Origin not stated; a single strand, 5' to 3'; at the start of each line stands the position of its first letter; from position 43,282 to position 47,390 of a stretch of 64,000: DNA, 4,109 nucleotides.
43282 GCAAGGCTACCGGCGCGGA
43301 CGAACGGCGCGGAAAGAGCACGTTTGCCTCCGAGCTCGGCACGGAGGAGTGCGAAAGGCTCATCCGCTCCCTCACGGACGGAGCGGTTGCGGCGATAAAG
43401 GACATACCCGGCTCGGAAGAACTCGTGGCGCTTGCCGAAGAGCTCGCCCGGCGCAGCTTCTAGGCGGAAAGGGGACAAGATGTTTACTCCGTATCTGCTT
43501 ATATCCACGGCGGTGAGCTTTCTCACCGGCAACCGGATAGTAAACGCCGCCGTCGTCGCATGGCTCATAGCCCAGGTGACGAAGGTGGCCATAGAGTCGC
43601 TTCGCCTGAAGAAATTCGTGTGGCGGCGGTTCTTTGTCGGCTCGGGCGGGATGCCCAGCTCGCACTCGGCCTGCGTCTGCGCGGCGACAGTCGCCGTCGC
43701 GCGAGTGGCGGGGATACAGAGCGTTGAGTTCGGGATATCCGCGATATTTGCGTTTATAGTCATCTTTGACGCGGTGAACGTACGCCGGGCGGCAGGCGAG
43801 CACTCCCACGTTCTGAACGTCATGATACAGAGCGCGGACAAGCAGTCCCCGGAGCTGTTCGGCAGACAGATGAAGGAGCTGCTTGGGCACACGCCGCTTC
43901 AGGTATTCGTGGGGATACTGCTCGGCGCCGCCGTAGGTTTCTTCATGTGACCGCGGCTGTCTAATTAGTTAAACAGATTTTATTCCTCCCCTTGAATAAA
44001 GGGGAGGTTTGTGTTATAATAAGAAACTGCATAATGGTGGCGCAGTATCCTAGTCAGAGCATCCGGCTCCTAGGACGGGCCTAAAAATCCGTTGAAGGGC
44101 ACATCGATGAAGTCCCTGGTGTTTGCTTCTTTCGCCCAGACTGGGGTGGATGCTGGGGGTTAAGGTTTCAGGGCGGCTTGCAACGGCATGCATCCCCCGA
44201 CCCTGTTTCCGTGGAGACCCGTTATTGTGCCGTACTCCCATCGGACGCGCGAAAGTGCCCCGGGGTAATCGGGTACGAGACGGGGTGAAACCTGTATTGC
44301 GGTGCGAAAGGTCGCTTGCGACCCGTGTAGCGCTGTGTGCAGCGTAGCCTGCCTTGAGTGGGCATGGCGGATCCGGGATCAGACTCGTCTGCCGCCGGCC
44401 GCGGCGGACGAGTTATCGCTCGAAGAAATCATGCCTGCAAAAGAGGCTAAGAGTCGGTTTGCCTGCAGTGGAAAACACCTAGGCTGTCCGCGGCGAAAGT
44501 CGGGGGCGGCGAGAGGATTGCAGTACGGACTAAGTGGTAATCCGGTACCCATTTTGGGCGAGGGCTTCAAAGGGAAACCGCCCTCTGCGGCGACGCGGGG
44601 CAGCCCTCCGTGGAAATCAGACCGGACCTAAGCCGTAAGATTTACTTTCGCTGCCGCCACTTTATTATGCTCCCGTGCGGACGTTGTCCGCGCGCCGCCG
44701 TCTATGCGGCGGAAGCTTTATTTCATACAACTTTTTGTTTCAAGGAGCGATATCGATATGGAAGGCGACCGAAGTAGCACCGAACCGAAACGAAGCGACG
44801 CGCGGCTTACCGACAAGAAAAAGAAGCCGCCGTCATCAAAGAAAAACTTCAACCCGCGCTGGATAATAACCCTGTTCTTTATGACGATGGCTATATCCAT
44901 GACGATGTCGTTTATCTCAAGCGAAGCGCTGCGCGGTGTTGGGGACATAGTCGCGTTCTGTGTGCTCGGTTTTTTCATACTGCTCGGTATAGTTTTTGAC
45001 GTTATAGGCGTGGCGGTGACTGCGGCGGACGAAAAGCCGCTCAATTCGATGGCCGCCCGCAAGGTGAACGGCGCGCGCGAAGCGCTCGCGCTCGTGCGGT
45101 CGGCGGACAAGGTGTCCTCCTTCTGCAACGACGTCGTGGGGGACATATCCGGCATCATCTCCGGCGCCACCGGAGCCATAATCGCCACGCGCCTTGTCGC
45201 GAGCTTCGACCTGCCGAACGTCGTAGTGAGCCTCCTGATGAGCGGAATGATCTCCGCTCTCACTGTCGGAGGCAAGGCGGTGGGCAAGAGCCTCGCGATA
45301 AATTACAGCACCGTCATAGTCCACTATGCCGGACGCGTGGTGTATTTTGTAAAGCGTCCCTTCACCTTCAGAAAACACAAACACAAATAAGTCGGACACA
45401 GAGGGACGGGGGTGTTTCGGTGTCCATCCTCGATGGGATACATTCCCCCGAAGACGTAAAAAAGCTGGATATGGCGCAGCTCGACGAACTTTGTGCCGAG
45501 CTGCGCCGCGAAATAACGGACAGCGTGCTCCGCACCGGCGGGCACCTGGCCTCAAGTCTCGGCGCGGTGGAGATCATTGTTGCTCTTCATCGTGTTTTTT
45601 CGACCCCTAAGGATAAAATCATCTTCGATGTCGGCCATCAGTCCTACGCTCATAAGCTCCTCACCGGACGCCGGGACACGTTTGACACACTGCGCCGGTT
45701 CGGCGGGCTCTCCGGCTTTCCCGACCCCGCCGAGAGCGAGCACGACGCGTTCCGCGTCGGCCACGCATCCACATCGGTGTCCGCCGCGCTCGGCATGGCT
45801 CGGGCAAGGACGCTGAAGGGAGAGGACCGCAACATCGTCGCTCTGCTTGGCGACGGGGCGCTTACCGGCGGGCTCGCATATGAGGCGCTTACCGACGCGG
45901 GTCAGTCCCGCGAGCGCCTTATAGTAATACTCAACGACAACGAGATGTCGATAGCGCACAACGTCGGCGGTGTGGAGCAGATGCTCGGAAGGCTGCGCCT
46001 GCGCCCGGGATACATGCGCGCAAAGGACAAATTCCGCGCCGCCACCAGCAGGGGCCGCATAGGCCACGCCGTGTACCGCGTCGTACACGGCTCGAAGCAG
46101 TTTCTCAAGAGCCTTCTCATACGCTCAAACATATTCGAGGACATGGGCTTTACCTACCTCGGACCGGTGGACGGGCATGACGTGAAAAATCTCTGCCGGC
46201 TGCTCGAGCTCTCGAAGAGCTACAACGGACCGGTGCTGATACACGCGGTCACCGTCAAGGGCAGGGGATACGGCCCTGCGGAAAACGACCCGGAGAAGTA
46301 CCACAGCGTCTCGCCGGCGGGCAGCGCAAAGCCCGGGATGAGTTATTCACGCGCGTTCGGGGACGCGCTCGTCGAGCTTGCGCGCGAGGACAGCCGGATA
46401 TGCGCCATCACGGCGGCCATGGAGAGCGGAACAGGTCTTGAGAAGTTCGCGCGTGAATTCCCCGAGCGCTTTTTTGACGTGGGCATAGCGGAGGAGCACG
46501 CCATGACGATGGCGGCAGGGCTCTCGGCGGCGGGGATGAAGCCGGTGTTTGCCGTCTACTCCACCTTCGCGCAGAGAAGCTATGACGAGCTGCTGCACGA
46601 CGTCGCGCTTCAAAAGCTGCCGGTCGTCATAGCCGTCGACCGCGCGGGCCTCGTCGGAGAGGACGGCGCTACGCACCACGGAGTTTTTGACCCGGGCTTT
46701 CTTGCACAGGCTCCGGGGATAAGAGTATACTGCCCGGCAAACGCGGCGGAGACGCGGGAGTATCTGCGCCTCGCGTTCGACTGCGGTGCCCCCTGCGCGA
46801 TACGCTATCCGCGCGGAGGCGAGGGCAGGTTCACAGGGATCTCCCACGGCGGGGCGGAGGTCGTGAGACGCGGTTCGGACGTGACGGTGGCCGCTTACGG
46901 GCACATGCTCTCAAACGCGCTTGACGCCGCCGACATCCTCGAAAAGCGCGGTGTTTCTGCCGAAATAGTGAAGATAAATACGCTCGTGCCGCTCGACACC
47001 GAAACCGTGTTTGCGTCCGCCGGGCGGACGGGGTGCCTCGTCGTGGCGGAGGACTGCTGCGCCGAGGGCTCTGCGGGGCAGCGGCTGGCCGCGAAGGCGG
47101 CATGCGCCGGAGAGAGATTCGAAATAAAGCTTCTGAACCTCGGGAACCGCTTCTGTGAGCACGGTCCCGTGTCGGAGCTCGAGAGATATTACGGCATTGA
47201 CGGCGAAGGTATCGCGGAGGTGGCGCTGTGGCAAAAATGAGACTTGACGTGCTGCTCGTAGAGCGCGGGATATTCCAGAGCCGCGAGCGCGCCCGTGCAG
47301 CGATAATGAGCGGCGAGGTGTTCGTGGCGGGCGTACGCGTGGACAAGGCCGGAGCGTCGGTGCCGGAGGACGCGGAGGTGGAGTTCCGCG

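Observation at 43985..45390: Roughly 630-nt ornate non-coding RNA plus a 4-TM partner protein between ispA/yuiD-like and dxs: an OLE RNA - OapA ribonucleoprotein locus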

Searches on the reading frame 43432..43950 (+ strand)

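Call 4: search_protein_families(library=pfam, proteins=[window:43432-43950:+])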
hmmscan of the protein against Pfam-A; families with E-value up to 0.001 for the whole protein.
window:43432-43950:+ (172 aa): 1 family
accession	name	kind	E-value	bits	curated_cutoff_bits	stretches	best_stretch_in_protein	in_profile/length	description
PF02681.20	DUF212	-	2.5e-42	144.5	26.5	1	34-168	3-126/126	Divergent PAP2 family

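Call 5: search_protein_families(library=ncbifam, proteins=[window:43432-43950:+], max_evalue=0.01)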
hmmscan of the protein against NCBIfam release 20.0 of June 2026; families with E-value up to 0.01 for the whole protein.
window:43432-43950:+ (172 aa): 0 families

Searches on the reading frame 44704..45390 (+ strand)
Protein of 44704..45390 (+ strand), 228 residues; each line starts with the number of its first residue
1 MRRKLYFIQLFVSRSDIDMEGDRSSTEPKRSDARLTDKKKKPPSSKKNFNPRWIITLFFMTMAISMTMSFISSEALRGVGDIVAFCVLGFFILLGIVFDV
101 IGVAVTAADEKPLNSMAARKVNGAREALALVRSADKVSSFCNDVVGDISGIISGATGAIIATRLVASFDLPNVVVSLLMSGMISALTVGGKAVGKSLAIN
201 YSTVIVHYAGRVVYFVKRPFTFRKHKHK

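Call 4: search_protein_families(library=pfam, proteins=[window:44758-45390:+])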
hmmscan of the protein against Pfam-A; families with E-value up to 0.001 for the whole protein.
window:44758-45390:+ (210 aa): 0 families

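Call 5: search_protein_families(library=ncbifam, proteins=[window:44758-45390:+], max_evalue=0.01)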
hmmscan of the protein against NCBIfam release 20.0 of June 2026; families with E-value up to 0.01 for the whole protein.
window:44758-45390:+ (210 aa): 0 families

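Call 6: find_homologous_proteins(query=window:44758-45390:+)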
Query window:44758-45390:+ (210 aa): 4929 proteins with E <= 0.001 among 8000 candidates; the best 120 are listed.
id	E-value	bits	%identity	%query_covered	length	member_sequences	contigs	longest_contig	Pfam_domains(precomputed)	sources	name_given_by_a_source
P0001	2.9e-123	427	95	100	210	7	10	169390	-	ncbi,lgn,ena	-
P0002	4.6e-102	358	80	100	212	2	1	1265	-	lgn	-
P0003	1.4e-85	304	73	97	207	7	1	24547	-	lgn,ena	-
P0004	6.5e-84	299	70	97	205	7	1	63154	-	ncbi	-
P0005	2.9e-60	222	52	99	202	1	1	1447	-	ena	-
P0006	1.2e-59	220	57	90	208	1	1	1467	-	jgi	-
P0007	2.9e-58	215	60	80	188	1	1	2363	-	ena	-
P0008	3.3e-58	215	57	96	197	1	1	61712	-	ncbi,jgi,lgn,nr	ncbi:MAG: hypothetical protein LBL09_01880 [Oscillospiraceae bacterium]|jgi:CBS domain containing-he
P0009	3.5e-58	215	54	94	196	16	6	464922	PF01595.26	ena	-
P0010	3.6e-58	215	52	93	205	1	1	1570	-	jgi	jgi:hypothetical protein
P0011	3.7e-58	215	59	80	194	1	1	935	-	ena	-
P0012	5.4e-58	214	60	80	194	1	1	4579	PF01595.26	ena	-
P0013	5.9e-58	214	59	82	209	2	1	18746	-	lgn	-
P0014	8.2e-58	214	54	92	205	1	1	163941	-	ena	-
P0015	9.3e-58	213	60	80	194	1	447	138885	PF01595.26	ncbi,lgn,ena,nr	ncbi:MAG: hypothetical protein K2O84_07315 [Oscillospiraceae bacterium]|nr:hypothetical protein [Osc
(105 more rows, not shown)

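Call 11: search_protein_families(library=pfam, proteins=[window:44758-45390:+, P0009, P0015, P0008], max_evalue=10)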
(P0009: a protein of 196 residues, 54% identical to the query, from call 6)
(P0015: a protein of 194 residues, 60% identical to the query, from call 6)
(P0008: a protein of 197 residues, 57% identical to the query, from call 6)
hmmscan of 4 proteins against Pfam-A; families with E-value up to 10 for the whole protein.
window:44758-45390:+ (210 aa): 3 families
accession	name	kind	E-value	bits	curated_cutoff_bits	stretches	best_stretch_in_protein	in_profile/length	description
PF01595.25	CNNM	-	0.004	17.3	28.4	1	72-199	5-128/181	Cyclin M transmembrane N-terminal domain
PF06781.17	CrgA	-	0.16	12.6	24.8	1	15-56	14-58/89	Cell division protein CrgA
PF16996.10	Asp4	-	2.1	9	27.7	0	15-44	11-40/55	Accessory secretory protein Sec Asp4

P0009 (196 aa): 1 family
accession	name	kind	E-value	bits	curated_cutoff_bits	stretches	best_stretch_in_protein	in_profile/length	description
PF01595.25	CNNM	-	2.3e-08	34.4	28.4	2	63-193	2-128/181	Cyclin M transmembrane N-terminal domain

P0015 (194 aa): 3 families
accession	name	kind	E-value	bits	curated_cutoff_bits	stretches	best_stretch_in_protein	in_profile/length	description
PF01595.25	CNNM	-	8.7e-06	26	28.4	1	61-191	3-129/181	Cyclin M transmembrane N-terminal domain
PF20990.2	DUF2207_C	-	0.29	11.3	33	1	8-70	122-185/247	Predicted membrane protein (DUF2207) C-terminal domain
PF06781.17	CrgA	-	0.56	10.8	24.8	1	6-39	14-47/89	Cell division protein CrgA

P0008 (197 aa): 5 families
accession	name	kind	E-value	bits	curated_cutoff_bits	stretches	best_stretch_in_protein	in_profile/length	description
PF03959.19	FSH1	-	0.086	12.9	21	1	118-184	100-170/211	Serine hydrolase (FSH1)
PF18411.6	Annexin_2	-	0.18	12.5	25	1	90-115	65-90/93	Annexin-like domain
PF01595.25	CNNM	-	0.28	11.3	28.4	1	59-192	2-131/181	Cyclin M transmembrane N-terminal domain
PF12420.13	DUF3671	-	0.4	10.5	34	1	19-70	157-207/223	Fam-L, Fam-M like protein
PF07895.16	DUF1673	-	0.58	10.5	30.4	1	11-73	37-100/204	Protein of unknown function (DUF1673)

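Call 13: find_related_loci(query=window:44758-45390:+, collection=genome_contigs, flank=6000)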
Query window:44758-45390:+ (210 aa) in genome_contigs; peptide patterns used: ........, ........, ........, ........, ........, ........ (x = any residue, [..] = any of these).
599 stretches matched a pattern (row limit reached: there are more); 538 encode a relative of the query (tblastn E <= 1e-3); the best 80 are kept; 80 distinct loci.
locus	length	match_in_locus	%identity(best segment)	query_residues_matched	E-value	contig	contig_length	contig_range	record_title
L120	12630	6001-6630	95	1-210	2e-132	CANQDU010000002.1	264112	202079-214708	MAG: uncultured Clostridia bacterium isolate Lapin-003-2__bin20 genome assembly, contig: Lapin-003-2__NODE_13_length_264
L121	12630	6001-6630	95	1-210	2e-123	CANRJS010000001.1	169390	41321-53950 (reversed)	MAG: uncultured Clostridia bacterium isolate Lapin-022__bin13 genome assembly, contig: Lapin-022__NODE_58_length_169390_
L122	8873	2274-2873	73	1-204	2e-84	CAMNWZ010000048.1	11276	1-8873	MAG: uncultured Clostridia bacterium isolate SRR19792994_bin.49_metawrap_v1.3_MAG genome assembly, contig: ERZ12290372_7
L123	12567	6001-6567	55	3-196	1e-63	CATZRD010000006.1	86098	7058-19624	MAG TPA_asm: uncultured Oscillospiraceae bacterium isolate ERR9762711_bin.31_MetaWRAP_v1.3_MAG genome assembly, contig:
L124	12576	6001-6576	57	1-202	1e-63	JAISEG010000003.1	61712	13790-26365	MAG: Oscillospiraceae bacterium isolate Gx485_bin182 k119_566599, whole genome shotgun sequence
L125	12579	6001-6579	52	3-200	2e-61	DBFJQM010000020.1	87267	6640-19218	MAG TPA_asm: Candidatus Pelethomonas sp. isolate MAG8510 contig20, whole genome shotgun sequence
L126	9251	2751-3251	59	34-200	2e-60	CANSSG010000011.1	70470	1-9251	MAG TPA_asm: uncultured Clostridia bacterium isolate SRR15730531_bin.82_metawrap_v1.3_MAG genome assembly, contig: NODE.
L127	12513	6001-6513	56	34-210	2e-59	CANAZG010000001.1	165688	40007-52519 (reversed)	MAG TPA_asm: uncultured Clostridia bacterium isolate SRR16350262_bin.3_metawrap_v1.3_MAG genome assembly, contig: NODE.6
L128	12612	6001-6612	50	4-210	2e-59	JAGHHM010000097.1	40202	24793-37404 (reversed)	MAG: Oscillospiraceae bacterium isolate MAG.31 k127_633976, whole genome shotgun sequence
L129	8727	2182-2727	52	21-208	1e-59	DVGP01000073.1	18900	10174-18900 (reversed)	MAG TPA_asm: Candidatus Pelethomonas intestinigallinarum isolate ChiSjej2B20-3600 ChiSjej2B20M5__C48723_L18900_SRR632309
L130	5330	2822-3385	53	20-200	3e-59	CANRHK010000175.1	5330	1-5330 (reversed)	MAG: uncultured Oscillospiraceae bacterium isolate Lapin-030__bin32 genome assembly, contig: Lapin-030__NODE_18886_lengt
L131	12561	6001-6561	55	14-197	5e-59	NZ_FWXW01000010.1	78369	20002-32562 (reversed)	Papillibacter cinnamivorans DSM 12816, whole genome shotgun sequence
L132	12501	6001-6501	58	34-200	8e-59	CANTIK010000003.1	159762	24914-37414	MAG TPA_asm: uncultured Clostridia bacterium isolate SRR17794293_bin.18_metawrap_v1.3_MAG genome assembly, contig: NODE.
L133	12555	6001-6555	56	11-195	1e-58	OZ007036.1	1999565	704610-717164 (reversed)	MAG: Butyricicoccus sp. isolate metabat2_pooled_hifiasm.295 MAG genome assembly, chromosome: 1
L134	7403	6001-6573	50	1-197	2e-58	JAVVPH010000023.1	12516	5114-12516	MAG: Oscillibacter sp. isolate CGS10Y1-bin26 NODE_5944_length_12516_cov_9.280395, whole genome shotgun sequence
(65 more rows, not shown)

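Call 33: predict_structure(alignment_id=A2)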
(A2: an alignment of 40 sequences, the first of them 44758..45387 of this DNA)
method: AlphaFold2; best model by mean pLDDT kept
length: 210 residues; sequences in the alignment: 40
mean_pLDDT: 68.4   pTM: 0.57
mean pLDDT of the five models: 68.4, 67.9, 65.9, 59.2, 55.8
residues with pLDDT >= 90: 0; 70-90: 136; 50-70: 39; < 50: 35
segments of 3 or more residues with pLDDT < 50: 1-30, 207-210
pLDDT, mean of each block of 10 residues (from residue 1): 35 33 41 72 76 71 77 83 79 72 73 79 82 81 74 71 81 74 69 65 49
secondary structure, 60 per line:
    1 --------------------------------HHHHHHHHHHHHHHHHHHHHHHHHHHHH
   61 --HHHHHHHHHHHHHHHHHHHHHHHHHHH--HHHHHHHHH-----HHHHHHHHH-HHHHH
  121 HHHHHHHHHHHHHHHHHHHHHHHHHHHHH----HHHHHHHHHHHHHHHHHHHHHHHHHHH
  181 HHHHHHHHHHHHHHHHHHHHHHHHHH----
elements in order: H33-60 H63-89 H92-100 H106-114 H116-149 H154-206

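Call 36: fold_search(model_id=the predicted structure, library=pdb)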
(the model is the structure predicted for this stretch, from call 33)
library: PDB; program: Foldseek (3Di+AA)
matches with E <= 10: 275; with E <= 0.001: 0
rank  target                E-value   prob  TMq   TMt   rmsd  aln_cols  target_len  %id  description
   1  7m1t_B                1.4e-02  1.00  0.39  0.28   8.1       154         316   16  Crystal structure of an archaeal CNNM, MtCorB, with C-terminal deletion in complex with Mg2+-ATP (released 2021-06-16)
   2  7m1t_A                1.0e-01  1.00  0.52  0.35   4.5       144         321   17  Crystal structure of an archaeal CNNM, MtCorB, with C-terminal deletion in complex with Mg2+-ATP (released 2021-06-16)
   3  7m1u_B                1.4e-01  1.00  0.50  0.36   5.8       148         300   16  Crystal structure of an archaeal CNNM, MtCorB, R235L mutant with C-terminal deletion (released 2021-06-16)
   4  7w3z_A                5.1e-01  0.14  0.13  0.11  19.2       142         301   15  Cryo-EM Structure of Human Gastrin Releasing Peptide Receptor in complex with the agonist Gastrin Releasing Peptide an (released 2023-02-22)
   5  7bcw_A                5.4e-01  0.28  0.22  0.11  15.6       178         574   17  Structure of MsbA in Salipro with ADP vanadate (released 2022-01-12)
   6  7eja_R                6.8e-01  0.12  0.15  0.13  22.2       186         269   11  Structure of the alpha2A-adrenergic receptor GoA signaling complex bound to dexmedetomidine (released 2022-04-13)
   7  7ymj_A                7.9e-01  0.11  0.16  0.12  23.2       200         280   14  Cryo-EM structure of alpha1AAR-Nb6 complex bound to tamsulosin (released 2023-07-05)
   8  9n64_A                9.1e-01  0.15  0.19  0.10  15.5       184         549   17  Transporter associated with antigen processing (TAP) EQ mutant bound to ATP in the outward-facing kinked state (released 2025-09-03)
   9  9cus_C                9.6e-01  0.09  0.16  0.07  22.1       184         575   19  BmrCD in the outward-facing conformation bound to Hoechsts (released 2025-08-13)
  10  9lwc_R                1.1e+00  0.12  0.17  0.14  22.9       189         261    9  Cryo-EM structure of epinephrine bound dopamine receptor 1 D1R-M74-miniGs-Gbeta1gamma2-Nb35 complex (released 2026-02-18)
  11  9plo_R                1.2e+00  0.09  0.14  0.12  22.5       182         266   10  Structure of alpha2a adrenergic receptor in complex with Go heterotrimer, scFv16, and N-(5-methylnaphthalen-1-yl)pyrid (released 2025-07-30)
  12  7w6p_R                1.2e+00  0.08  0.14  0.12  22.3       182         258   13  Cryo-EM structure of the alpha2A adrenergic receptor GoA signaling complex bound to a G protein biased agonist (released 2022-09-28)
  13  9ddm_A                1.3e+00  0.12  0.19  0.18  18.4       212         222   14  E. coli TolAQR conformation I (released 2025-07-09)
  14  9ddn_B                1.3e+00  0.07  0.15  0.14  21.2       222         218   13  E. coli TolAQR conformation II (released 2025-07-09)
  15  7sk4_A                1.4e+00  0.08  0.16  0.12  22.8       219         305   14  Cryo-EM structure of ACKR3 in complex with chemokine N-terminal mutant CXCL12_LRHQ, an intracellular Fab, and an extra (released 2022-07-27)
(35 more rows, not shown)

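Call 43: find_encoding_contigs(protein=window:44758-45390:+, flank=1000, max_places=3)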
Protein window:44758-45390:+ (210 aa): no gene with exactly this product is on record in the collection.

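Call 44: find_encoding_contigs(protein=window:44704-45390:+, flank=1000, max_places=3)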
Protein window:44704-45390:+ (228 aa): no gene with exactly this product is on record in the collection.

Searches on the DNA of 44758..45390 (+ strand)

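Call 17: search_rna_families(sources=[L148, L164, L166, L168, L171, L188, L195, L198], threshold=gathering)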
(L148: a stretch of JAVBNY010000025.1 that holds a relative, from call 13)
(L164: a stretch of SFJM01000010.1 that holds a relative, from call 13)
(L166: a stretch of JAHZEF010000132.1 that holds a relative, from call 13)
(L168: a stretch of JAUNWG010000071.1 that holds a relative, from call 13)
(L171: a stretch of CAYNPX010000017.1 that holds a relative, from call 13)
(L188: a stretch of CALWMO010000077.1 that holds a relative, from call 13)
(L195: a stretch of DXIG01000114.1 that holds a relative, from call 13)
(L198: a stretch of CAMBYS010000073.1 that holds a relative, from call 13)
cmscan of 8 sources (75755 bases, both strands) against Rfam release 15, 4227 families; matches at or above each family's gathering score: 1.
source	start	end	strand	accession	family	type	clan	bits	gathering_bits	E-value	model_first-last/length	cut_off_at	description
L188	1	87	+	RF01071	OLE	Gene;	-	50.4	50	3.1e-10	529-616/616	5'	Ornate Large Extremophilic RNA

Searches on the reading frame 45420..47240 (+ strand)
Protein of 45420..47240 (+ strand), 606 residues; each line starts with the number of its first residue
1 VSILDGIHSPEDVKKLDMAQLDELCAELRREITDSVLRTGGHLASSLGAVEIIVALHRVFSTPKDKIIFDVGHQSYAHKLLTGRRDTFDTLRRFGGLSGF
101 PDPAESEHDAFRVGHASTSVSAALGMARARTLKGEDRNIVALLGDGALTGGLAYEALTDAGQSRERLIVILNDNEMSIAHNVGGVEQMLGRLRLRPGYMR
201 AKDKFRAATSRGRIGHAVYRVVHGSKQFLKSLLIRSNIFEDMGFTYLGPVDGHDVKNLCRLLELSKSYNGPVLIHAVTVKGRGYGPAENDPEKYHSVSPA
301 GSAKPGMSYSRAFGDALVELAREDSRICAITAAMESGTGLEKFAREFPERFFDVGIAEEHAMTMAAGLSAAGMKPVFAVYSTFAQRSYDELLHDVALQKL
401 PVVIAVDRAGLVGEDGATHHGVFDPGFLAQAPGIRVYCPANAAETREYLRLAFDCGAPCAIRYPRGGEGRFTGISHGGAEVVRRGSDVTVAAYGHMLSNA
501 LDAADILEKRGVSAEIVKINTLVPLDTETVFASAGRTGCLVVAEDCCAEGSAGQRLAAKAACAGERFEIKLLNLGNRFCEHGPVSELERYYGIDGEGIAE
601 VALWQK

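Call 4: search_protein_families(library=pfam, proteins=[window:45420-47240:+])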
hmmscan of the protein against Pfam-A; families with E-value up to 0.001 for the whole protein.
window:45420-47240:+ (606 aa): 5 families
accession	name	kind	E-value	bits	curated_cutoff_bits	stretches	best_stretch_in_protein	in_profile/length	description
PF13292.11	DXP_synthase_N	-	3.1e-113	378.1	21.2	1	4-278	1-274/274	1-deoxy-D-xylulose-5-phosphate synthase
PF02779.29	Transket_pyr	-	4.2e-45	154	27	1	307-466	3-170/174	Transketolase, pyrimidine binding domain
PF02780.25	Transketolase_C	-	6.8e-25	87.8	25.9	1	477-598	1-124/124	Transketolase, C-terminal domain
PF00456.26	Transketolase_N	-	3.3e-05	23.5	22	0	41-182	23-191/334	Transketolase, thiamine diphosphate binding domain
PF02775.26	TPP_enzyme_C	-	0.0006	20.1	21.9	0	117-176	31-84/151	Thiamine pyrophosphate enzyme, C-terminal TPP binding domain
